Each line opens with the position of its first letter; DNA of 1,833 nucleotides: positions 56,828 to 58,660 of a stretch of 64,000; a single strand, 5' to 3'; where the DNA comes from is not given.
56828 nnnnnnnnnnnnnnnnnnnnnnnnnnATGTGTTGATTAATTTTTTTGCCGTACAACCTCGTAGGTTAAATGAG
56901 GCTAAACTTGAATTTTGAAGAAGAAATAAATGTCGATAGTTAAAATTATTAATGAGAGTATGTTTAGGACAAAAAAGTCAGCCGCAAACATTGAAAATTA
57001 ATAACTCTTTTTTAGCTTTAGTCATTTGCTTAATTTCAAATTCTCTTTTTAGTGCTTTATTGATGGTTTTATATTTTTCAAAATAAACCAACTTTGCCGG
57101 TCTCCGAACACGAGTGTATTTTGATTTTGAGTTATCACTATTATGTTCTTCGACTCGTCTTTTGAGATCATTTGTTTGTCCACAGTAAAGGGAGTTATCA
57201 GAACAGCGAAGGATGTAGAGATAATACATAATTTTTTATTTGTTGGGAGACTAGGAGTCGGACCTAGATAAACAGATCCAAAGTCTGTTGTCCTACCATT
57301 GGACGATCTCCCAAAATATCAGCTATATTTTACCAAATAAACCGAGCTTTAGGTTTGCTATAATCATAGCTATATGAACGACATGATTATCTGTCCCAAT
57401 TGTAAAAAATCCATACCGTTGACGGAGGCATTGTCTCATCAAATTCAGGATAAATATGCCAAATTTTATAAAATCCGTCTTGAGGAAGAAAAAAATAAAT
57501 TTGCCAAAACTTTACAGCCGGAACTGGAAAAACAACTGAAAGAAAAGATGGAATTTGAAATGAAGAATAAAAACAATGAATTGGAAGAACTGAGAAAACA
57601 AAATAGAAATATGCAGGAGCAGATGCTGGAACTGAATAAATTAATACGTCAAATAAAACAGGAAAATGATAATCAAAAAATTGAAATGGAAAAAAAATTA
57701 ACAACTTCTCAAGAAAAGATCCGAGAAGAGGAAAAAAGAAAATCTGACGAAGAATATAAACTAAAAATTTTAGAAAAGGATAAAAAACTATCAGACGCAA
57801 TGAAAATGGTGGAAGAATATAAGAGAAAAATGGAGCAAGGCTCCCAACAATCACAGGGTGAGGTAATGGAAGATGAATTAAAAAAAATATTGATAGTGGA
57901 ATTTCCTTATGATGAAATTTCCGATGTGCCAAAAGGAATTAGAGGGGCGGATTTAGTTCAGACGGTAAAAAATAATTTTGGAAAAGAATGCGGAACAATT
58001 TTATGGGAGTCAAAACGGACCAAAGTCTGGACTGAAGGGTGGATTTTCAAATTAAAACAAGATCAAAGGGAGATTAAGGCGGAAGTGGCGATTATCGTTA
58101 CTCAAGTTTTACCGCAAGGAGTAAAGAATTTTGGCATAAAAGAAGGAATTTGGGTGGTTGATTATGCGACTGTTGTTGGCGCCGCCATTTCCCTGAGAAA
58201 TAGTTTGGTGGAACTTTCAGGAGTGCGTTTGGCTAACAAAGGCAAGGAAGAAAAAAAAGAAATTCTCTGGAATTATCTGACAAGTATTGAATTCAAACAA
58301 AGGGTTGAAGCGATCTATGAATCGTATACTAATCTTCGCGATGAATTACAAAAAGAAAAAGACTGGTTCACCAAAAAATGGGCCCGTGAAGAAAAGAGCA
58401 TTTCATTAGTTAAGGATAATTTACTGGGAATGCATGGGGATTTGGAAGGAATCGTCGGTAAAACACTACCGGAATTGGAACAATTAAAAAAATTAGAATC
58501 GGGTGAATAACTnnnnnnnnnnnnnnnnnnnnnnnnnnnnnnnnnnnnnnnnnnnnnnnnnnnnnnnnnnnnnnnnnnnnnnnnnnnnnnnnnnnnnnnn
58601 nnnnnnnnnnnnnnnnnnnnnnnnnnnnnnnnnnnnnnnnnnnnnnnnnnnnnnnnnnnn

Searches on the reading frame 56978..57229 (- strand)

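Call 33: search_protein_families(library=pfam, proteins=[window:56978-57229:-], max_evalue=0.01)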
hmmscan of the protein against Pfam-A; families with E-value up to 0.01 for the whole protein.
window:56978-57229:- (83 aa): 3 families
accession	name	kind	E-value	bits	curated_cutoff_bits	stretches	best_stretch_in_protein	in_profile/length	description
PF01541.30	GIY-YIG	-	2.7e-18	66.5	22.6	1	1-74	1-76/78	GIY-YIG catalytic domain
PF10544.15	T5orf172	-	0.00031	21.6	20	1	3-73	2-82/101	T5orf172 domain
PF13455.12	MUG113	-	0.0066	17.4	22.3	1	17-75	4-57/73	Meiotically up-regulated gene 113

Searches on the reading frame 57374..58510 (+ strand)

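Call 33: search_protein_families(library=pfam, proteins=[window:57374-58510:+], max_evalue=0.01)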
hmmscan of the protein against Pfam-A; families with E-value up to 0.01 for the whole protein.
window:57374-58510:+ (378 aa): 2 families
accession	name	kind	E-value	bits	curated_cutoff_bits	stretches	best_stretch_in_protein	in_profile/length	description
PF09903.14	DUF2130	-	2.3e-57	194.6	26.7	1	129-371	2-250/255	Uncharacterized protein conserved in bacteria (DUF2130)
PF18439.7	zf_UBZ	-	0.00082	19.4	25.6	1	3-23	1-21/32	Ubiquitin-Binding Zinc Finger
